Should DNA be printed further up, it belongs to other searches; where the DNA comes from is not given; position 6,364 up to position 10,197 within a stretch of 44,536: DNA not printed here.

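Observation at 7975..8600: Complete PGAM-like histidine-phosphatase domain nested inside the zinc knuckle of IleRS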

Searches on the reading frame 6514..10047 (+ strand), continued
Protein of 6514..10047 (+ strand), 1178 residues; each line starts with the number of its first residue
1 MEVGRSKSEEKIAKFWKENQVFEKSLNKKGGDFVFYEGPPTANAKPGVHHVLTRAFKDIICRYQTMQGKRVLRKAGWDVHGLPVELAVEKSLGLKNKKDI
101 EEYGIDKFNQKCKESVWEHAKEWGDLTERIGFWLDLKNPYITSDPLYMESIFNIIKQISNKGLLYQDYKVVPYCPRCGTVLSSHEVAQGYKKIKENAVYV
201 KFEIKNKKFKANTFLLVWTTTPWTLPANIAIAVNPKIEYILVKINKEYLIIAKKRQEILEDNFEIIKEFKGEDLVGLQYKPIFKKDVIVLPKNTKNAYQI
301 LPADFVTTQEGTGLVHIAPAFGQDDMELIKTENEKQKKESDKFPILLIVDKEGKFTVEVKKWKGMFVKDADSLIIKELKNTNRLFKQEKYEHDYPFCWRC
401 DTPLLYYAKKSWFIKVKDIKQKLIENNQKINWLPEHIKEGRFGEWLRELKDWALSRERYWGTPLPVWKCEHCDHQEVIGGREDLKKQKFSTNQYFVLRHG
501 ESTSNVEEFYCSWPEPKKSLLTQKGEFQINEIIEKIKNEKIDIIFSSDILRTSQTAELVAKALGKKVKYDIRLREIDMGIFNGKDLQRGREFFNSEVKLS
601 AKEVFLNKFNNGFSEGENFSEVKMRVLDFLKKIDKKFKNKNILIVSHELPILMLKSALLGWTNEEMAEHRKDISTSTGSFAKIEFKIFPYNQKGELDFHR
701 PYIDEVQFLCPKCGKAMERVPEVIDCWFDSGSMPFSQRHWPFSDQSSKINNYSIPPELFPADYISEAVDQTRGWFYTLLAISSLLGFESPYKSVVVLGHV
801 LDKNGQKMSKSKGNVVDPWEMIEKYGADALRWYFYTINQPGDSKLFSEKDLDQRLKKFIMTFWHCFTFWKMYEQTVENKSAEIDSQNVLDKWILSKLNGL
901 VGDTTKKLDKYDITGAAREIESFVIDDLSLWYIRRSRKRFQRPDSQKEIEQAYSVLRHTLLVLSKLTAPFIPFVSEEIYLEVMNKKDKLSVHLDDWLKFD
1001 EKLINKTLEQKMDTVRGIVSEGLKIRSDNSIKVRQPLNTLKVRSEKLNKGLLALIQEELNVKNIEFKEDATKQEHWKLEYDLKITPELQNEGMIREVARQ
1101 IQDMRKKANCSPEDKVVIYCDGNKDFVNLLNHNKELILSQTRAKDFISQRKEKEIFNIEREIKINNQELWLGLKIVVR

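Call 8: find_homologous_proteins(query=window:6514-10047:+, max_evalue=1e-50)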
Query window:6514-10047:+ (1178 aa): 8000 proteins with E <= 1e-50 among 8000 candidates; the best 120 are listed.
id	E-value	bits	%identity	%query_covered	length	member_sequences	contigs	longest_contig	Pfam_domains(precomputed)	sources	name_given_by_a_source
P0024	0.0e+0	2707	100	100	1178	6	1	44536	PF09334.18,PF08264.20,PF01921.25,PF00133.29,PF19302.5,PF00300.28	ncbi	-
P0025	0.0e+0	2022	72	100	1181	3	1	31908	PF09334.18,PF08264.20,PF00133.29,PF19302.5,PF00300.28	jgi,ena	-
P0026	0.0e+0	1964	72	100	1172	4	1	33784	PF09334.18,PF08264.20,PF00133.29,PF19302.5,PF00300.28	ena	-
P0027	0.0e+0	1952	71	100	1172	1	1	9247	PF09334.18,PF08264.20,PF01921.25,PF00133.29,PF19302.5,PF00300.28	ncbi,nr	ncbi:MAG: class I tRNA ligase family protein [Patescibacteria group bacterium]|nr:class I tRNA ligas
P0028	0.0e+0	1937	69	100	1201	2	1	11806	PF09334.18,PF08264.20,PF01921.25,PF00133.29,PF19302.5,PF00300.28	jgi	-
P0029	0.0e+0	1930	70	100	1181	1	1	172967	PF09334.18,PF08264.20,PF00133.29,PF19302.5,PF00300.28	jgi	-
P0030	0.0e+0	1812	65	100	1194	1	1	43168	PF09334.18,PF08264.20,PF01921.25,PF00133.29,PF19302.5,PF00300.28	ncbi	-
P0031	0.0e+0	1741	64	100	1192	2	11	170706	PF09334.18,PF08264.20,PF00133.29,PF19302.5,PF00300.28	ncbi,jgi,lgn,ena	-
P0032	0.0e+0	1740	64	100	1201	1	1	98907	PF09334.18,PF08264.20,PF00133.29,PF19302.5,PF00300.28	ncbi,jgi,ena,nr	ncbi:class I tRNA ligase family protein [Patescibacteria group bacterium]|nr:class I tRNA ligase fam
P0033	0.0e+0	1739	64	100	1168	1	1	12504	PF09334.18,PF08264.20,PF00133.29,PF19302.5,PF00300.28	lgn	-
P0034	0.0e+0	1738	63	100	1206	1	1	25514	PF09334.18,PF08264.20,PF01921.25,PF00133.29,PF19302.5,PF00300.28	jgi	-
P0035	0.0e+0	1729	63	100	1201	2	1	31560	PF09334.18,PF08264.20,PF01921.25,PF00133.29,PF19302.5,PF00300.28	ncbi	-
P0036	0.0e+0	1721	62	100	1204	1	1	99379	PF09334.18,PF08264.20,PF00133.29,PF19302.5,PF00300.28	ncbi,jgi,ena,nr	ncbi:class I tRNA ligase family protein [Patescibacteria group bacterium]|nr:class I tRNA ligase fam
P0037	0.0e+0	1689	61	100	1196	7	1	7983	PF09334.18,PF08264.20,PF00133.29,PF19302.5,PF00300.28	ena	-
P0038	0.0e+0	1662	62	99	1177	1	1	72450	PF09334.18,PF08264.20,PF01921.25,PF00133.29,PF19302.5,PF00300.28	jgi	-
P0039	0.0e+0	1639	60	100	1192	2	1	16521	PF09334.18,PF08264.20,PF01921.25,PF00133.29,PF19302.5,PF00300.28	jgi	jgi:isoleucyl-tRNA synthetase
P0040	0.0e+0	1597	58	99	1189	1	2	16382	PF09334.18,PF08264.20,PF00133.29,PF19302.5,PF00300.28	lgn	-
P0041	0.0e+0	1594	59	98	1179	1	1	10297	PF09334.18,PF08264.20,PF00133.29,PF19302.5,PF00300.28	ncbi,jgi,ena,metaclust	metaclust:\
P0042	0.0e+0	1573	59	97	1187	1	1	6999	PF09334.18,PF08264.20,PF01921.25,PF00133.29,PF19302.5,PF00300.28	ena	-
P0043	0.0e+0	1573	60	99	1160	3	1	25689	PF09334.18,PF08264.20,PF00133.29,PF19302.5,PF00300.28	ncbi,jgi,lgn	-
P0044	0.0e+0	1569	58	100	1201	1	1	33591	PF09334.18,PF08264.20,PF01921.25,PF00133.29,PF19302.5,PF00300.28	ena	-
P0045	0.0e+0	1568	58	99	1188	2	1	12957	PF09334.18,PF08264.20,PF01921.25,PF00133.29,PF19302.5,PF00300.28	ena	-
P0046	0.0e+0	1565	58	100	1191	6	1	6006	PF09334.18,PF08264.20,PF01921.25,PF00133.29,PF19302.5,PF00300.28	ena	-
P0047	0.0e+0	1562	59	99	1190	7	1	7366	PF09334.18,PF08264.20,PF01921.25,PF00133.29,PF19302.5,PF00300.28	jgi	-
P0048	0.0e+0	1562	59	96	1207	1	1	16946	PF09334.18,PF08264.20,PF00133.29,PF19302.5,PF00300.28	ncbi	-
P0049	0.0e+0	1561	58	98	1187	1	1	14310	PF09334.18,PF08264.20,PF01921.25,PF00133.29,PF19302.5,PF00300.28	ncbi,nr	ncbi:class I tRNA ligase family protein [bacterium]|nr:class I tRNA ligase family protein [bacterium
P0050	0.0e+0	1557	58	100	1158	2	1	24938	PF09334.18,PF08264.20,PF01921.25,PF00133.29,PF19302.5,PF00300.28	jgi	jgi:isoleucyl-tRNA synthetase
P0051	0.0e+0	1555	59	100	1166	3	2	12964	PF09334.18,PF08264.20,PF01921.25,PF00133.29,PF19302.5,PF00300.28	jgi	-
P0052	0.0e+0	1554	58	98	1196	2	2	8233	PF09334.18,PF08264.20,PF01921.25,PF00133.29,PF19302.5,PF00300.28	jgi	-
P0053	0.0e+0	1553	57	99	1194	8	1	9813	PF09334.18,PF08264.20,PF01921.25,PF00133.29,PF19302.5,PF00300.28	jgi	-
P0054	0.0e+0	1550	58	100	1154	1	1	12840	PF09334.18,PF08264.20,PF01921.25,PF00133.29,PF19302.5,PF00300.28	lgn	-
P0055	0.0e+0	1549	58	100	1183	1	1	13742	PF09334.18,PF08264.20,PF00133.29,PF19302.5,PF00300.28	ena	-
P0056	0.0e+0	1549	57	98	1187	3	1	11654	PF09334.18,PF08264.20,PF01921.25,PF00133.29,PF19302.5,PF00300.28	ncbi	-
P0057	0.0e+0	1539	58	99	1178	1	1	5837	PF09334.18,PF01406.26,PF08264.20,PF01921.25,PF00133.29,PF19302.5,PF00300.28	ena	-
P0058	0.0e+0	1539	58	100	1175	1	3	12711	PF09334.18,PF08264.20,PF00133.29,PF19302.5,PF00300.28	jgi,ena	-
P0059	0.0e+0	1530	57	99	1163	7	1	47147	PF09334.18,PF08264.20,PF01921.25,PF00133.29,PF19302.5,PF00300.28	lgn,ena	-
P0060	0.0e+0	1529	57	100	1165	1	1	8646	PF09334.18,PF08264.20,PF01921.25,PF00133.29,PF19302.5,PF00300.28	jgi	-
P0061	0.0e+0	1525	57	100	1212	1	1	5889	PF09334.18,PF08264.20,PF00133.29,PF19302.5,PF00300.28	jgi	-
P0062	0.0e+0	1522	57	98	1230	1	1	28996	PF09334.18,PF08264.20,PF00133.29,PF19302.5,PF00300.28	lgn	-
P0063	0.0e+0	1519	58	100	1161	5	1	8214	PF09334.18,PF08264.20,PF00133.29,PF19302.5,PF00300.28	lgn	-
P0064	0.0e+0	1517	58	100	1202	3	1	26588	PF09334.18,PF08264.20,PF00133.29,PF19302.5,PF00300.28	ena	-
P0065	0.0e+0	1517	57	99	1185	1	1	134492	PF09334.18,PF08264.20,PF00133.29,PF19302.5,PF00300.28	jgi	-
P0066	0.0e+0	1516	58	100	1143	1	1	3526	PF09334.18,PF08264.20,PF00133.29,PF19302.5,PF00300.28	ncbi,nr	ncbi:class I tRNA ligase family protein [Patescibacteria group bacterium]|nr:class I tRNA ligase fam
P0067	0.0e+0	1516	57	100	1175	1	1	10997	PF09334.18,PF08264.20,PF00133.29,PF19302.5,PF00300.28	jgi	jgi:isoleucyl-tRNA synthetase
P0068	0.0e+0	1512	58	100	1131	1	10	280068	PF09334.18,PF08264.20,PF01921.25,PF00133.29,PF19302.5,PF00300.28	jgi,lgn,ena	jgi:isoleucyl-tRNA synthetase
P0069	0.0e+0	1511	57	100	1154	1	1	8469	PF09334.18,PF08264.20,PF00133.29,PF19302.5,PF00300.28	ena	-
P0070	0.0e+0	1511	57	100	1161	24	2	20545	PF09334.18,PF08264.20,PF00133.29,PF19302.5,PF00300.28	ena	-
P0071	0.0e+0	1507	56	99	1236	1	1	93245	PF09334.18,PF08264.20,PF00133.29,PF19302.5,PF00300.28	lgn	-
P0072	0.0e+0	1507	57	99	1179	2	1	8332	PF09334.18,PF01406.26,PF08264.20,PF01921.25,PF00133.29,PF19302.5,PF00300.28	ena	-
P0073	0.0e+0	1506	57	99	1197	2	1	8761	PF09334.18,PF08264.20,PF00133.29,PF19302.5,PF00300.28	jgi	jgi:isoleucyl-tRNA synthetase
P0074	0.0e+0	1506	56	100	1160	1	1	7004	PF09334.18,PF01406.26,PF08264.20,PF00133.29,PF19302.5,PF00300.28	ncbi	-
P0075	0.0e+0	1505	56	100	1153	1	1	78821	PF09334.18,PF01406.26,PF08264.20,PF00133.29,PF19302.5,PF00300.28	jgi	jgi:isoleucyl-tRNA synthetase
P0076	0.0e+0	1504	58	100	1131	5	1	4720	PF09334.18,PF08264.20,PF01921.25,PF00133.29,PF19302.5,PF00300.28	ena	-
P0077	0.0e+0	1501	55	100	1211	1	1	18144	PF09334.18,PF08264.20,PF01921.25,PF00133.29,PF19302.5,PF00300.28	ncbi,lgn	-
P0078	0.0e+0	1501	56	100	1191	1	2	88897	PF09334.18,PF08264.20,PF01921.25,PF00133.29,PF19302.5,PF00300.28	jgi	jgi:isoleucyl-tRNA synthetase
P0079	0.0e+0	1500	57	100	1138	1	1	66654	PF09334.18,PF08264.20,PF00133.29,PF19302.5,PF00300.28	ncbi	-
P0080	0.0e+0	1499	57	100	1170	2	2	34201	PF09334.18,PF08264.20,PF00133.29,PF19302.5,PF00300.28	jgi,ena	-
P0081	0.0e+0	1497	58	100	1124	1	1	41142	PF09334.18,PF08264.20,PF00133.29,PF19302.5,PF00300.28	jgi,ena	-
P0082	0.0e+0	1497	57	99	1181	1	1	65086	PF09334.18,PF08264.20,PF00133.29,PF19302.5,PF00300.28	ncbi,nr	ncbi:MAG: class I tRNA ligase family protein [Candidatus Pacebacteria bacterium]|nr:class I tRNA lig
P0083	0.0e+0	1497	57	100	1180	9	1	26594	PF09334.18,PF08264.20,PF00133.29,PF19302.5,PF00300.28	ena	-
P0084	0.0e+0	1496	57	100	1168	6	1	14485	PF09334.18,PF08264.20,PF00133.29,PF19302.5,PF00300.28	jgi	jgi:isoleucyl-tRNA synthetase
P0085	0.0e+0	1495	57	100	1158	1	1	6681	PF09334.18,PF08264.20,PF00133.29,PF19302.5,PF00300.28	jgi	jgi:isoleucyl-tRNA synthetase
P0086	0.0e+0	1495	57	100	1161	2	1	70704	PF09334.18,PF08264.20,PF00133.29,PF19302.5,PF00300.28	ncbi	-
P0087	0.0e+0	1494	57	100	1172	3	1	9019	PF09334.18,PF08264.20,PF00133.29,PF19302.5,PF00300.28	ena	-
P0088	0.0e+0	1494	57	100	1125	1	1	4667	PF09334.18,PF08264.20,PF00133.29,PF19302.5,PF00300.28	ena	-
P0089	0.0e+0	1493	57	100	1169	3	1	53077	PF09334.18,PF08264.20,PF00133.29,PF19302.5,PF00300.28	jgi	jgi:isoleucyl-tRNA synthetase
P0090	0.0e+0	1493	56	100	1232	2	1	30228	PF09334.18,PF08264.20,PF01921.25,PF00133.29,PF19302.5,PF00300.28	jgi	-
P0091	0.0e+0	1493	56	100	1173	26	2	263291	PF09334.18,PF08264.20,PF00133.29,PF19302.5,PF00300.28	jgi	jgi:isoleucyl-tRNA synthetase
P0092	0.0e+0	1493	58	99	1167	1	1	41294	PF09334.18,PF08264.20,PF00133.29,PF19302.5,PF00300.28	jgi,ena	-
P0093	0.0e+0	1492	56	100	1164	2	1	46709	PF09334.18,PF08264.20,PF00133.29,PF19302.5,PF00300.28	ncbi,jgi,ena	ncbi:MAG: class I tRNA ligase family protein [Candidatus Paceibacterota bacterium]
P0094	0.0e+0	1492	56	100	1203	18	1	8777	PF09334.18,PF08264.20,PF01921.25,PF00133.29,PF19302.5,PF00300.28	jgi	-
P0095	0.0e+0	1492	57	100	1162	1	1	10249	PF09334.18,PF08264.20,PF00133.29,PF19302.5,PF00300.28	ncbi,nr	ncbi:MAG: isoleucine--tRNA ligase [Patescibacteria group bacterium]|nr:isoleucine--tRNA ligase [Pate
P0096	0.0e+0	1491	56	100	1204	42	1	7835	PF09334.18,PF08264.20,PF00133.29,PF19302.5,PF00300.28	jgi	-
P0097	0.0e+0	1490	56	100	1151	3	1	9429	PF09334.18,PF01406.26,PF08264.20,PF00133.29,PF19302.5,PF00300.28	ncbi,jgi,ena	-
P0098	0.0e+0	1489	57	99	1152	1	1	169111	PF09334.18,PF08264.20,PF00133.29,PF19302.5,PF00300.28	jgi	jgi:isoleucyl-tRNA synthetase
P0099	0.0e+0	1489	57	100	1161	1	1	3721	PF09334.18,PF08264.20,PF00133.29,PF19302.5,PF00300.28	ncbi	-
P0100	0.0e+0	1488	56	100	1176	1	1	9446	PF09334.18,PF08264.20,PF00133.29,PF19302.5,PF00300.28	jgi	jgi:isoleucyl-tRNA synthetase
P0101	0.0e+0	1488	56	100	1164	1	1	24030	PF09334.18,PF08264.20,PF00133.29,PF19302.5,PF00300.28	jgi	-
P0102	0.0e+0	1488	57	100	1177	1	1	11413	PF09334.18,PF08264.20,PF00133.29,PF19302.5,PF00300.28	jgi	-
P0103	0.0e+0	1487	58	100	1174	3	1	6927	PF09334.18,PF08264.20,PF00133.29,PF19302.5,PF00300.28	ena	-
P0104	0.0e+0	1487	57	100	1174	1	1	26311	PF09334.18,PF08264.20,PF00133.29,PF19302.5,PF00300.28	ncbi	-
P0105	0.0e+0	1485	57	100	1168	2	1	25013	PF09334.18,PF08264.20,PF00133.29,PF19302.5,PF00300.28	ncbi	ncbi:MAG: class I tRNA ligase family protein [Candidatus Nealsonbacteria bacterium]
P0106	0.0e+0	1484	57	100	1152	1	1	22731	PF09334.18,PF08264.20,PF00133.29,PF19302.5,PF00300.28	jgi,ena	-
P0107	0.0e+0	1484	56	98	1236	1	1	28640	PF09334.18,PF08264.20,PF00133.29,PF19302.5,PF00300.28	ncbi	-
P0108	0.0e+0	1483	57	100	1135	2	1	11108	PF09334.18,PF08264.20,PF00133.29,PF19302.5,PF00300.28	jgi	-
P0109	0.0e+0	1479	56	100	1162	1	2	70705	PF09334.18,PF08264.20,PF00133.29,PF19302.5,PF00300.28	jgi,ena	-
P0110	0.0e+0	1478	56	100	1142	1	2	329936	PF09334.18,PF08264.20,PF00133.29,PF19302.5,PF00300.28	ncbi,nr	ncbi:class I tRNA ligase family protein [Candidatus Parcubacteria bacterium]|nr:class I tRNA ligase 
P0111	0.0e+0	1478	56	99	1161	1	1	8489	PF09334.18,PF08264.20,PF00133.29,PF19302.5,PF00300.28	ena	-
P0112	0.0e+0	1477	56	100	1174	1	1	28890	PF09334.18,PF01406.26,PF08264.20,PF00133.29,PF19302.5,PF00300.28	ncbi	ncbi:MAG: class I tRNA ligase family protein [Patescibacteria group bacterium]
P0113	0.0e+0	1477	57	100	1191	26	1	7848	PF09334.18,PF08264.20,PF00133.29,PF19302.5,PF00300.28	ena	-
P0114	0.0e+0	1477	54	100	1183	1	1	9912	PF09334.18,PF08264.20,PF00133.29,PF19302.5,PF00300.28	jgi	jgi:isoleucyl-tRNA synthetase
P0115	0.0e+0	1474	55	99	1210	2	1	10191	PF09334.18,PF08264.20,PF01921.25,PF00133.29,PF19302.5,PF00300.28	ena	-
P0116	0.0e+0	1474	57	100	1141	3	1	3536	PF09334.18,PF08264.20,PF00133.29,PF19302.5,PF00300.28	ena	-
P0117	0.0e+0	1474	56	100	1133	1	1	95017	PF09334.18,PF08264.20,PF00133.29,PF19302.5,PF00300.28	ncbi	-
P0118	0.0e+0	1474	57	100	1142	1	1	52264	PF09334.18,PF08264.20,PF00133.29,PF19302.5,PF00300.28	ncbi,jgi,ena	-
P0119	0.0e+0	1473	57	97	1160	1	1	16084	PF09334.18,PF08264.20,PF00133.29,PF19302.5,PF00300.28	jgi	jgi:isoleucyl-tRNA synthetase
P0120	0.0e+0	1472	57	100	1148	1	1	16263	PF09334.18,PF08264.20,PF00133.29,PF19302.5,PF00300.28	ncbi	-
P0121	0.0e+0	1472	56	100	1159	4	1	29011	PF09334.18,PF08264.20,PF00133.29,PF19302.5,PF00300.28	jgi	-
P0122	0.0e+0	1472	56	99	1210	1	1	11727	PF09334.18,PF08264.20,PF00133.29,PF19302.5,PF00300.28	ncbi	ncbi:MAG: class I tRNA ligase family protein [Patescibacteria group bacterium]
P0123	0.0e+0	1472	55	100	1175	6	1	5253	PF09334.18,PF08264.20,PF00133.29,PF19302.5,PF00300.28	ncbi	-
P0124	0.0e+0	1471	56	100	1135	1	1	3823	PF09334.18,PF08264.20,PF00133.29,PF19302.5,PF00300.28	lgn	-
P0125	0.0e+0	1471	56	100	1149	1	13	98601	PF09334.18,PF08264.20,PF00133.29,PF19302.5,PF00300.28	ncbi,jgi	-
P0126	0.0e+0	1471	56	100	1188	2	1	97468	PF09334.18,PF08264.20,PF00133.29,PF19302.5,PF00300.28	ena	-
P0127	0.0e+0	1470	56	100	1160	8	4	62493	PF09334.18,PF08264.20,PF00133.29,PF19302.5,PF00300.28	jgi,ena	jgi:isoleucyl-tRNA synthetase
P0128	0.0e+0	1470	56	100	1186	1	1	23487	PF09334.18,PF08264.20,PF00133.29,PF19302.5,PF00300.28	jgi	jgi:isoleucyl-tRNA synthetase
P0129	0.0e+0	1469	56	99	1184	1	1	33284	PF09334.18,PF08264.20,PF00133.29,PF19302.5,PF00300.28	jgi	-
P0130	0.0e+0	1469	57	100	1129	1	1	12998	PF09334.18,PF08264.20,PF01921.25,PF00133.29,PF19302.5,PF00300.28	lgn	-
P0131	0.0e+0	1468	57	100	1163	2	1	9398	PF09334.18,PF08264.20,PF00133.29,PF19302.5,PF00300.28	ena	-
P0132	0.0e+0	1468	56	100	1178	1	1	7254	PF09334.18,PF08264.20,PF00133.29,PF19302.5,PF00300.28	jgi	jgi:isoleucyl-tRNA synthetase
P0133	0.0e+0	1468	56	99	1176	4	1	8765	PF09334.18,PF08264.20,PF00133.29,PF19302.5,PF00300.28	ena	-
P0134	0.0e+0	1467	55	99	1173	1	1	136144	PF09334.18,PF08264.20,PF00133.29,PF19302.5,PF00300.28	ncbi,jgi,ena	-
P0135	0.0e+0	1467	57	100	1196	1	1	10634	PF09334.18,PF08264.20,PF00133.29,PF19302.5,PF00300.28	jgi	-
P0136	0.0e+0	1466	56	100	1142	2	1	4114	PF09334.18,PF08264.20,PF00133.29,PF19302.5,PF00300.28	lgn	-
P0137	0.0e+0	1466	58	97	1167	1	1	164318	PF09334.18,PF08264.20,PF00133.29,PF19302.5,PF00300.28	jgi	jgi:isoleucyl-tRNA synthetase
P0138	0.0e+0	1466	56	100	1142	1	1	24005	PF09334.18,PF08264.20,PF00133.29,PF19302.5,PF00300.28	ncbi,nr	ncbi:MAG: class I tRNA ligase family protein [Candidatus Pacebacteria bacterium]|nr:class I tRNA lig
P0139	0.0e+0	1465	56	100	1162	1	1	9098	PF09334.18,PF08264.20,PF00133.29,PF19302.5,PF00300.28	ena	-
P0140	0.0e+0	1465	56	100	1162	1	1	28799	PF09334.18,PF08264.20,PF00133.29,PF19302.5,PF00300.28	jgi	-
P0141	0.0e+0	1464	56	100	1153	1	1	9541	PF09334.18,PF08264.20,PF01921.25,PF00133.29,PF19302.5,PF00300.28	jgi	-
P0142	0.0e+0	1464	56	100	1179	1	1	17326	PF09334.18,PF08264.20,PF00133.29,PF19302.5,PF00300.28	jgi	jgi:isoleucyl-tRNA synthetase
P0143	0.0e+0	1464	56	100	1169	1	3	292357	PF09334.18,PF08264.20,PF00133.29,PF19302.5,PF00300.28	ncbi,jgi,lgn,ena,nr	ncbi:MAG TPA: class I tRNA ligase family protein [Candidatus Humimicrobiaceae bacterium]|nr:class I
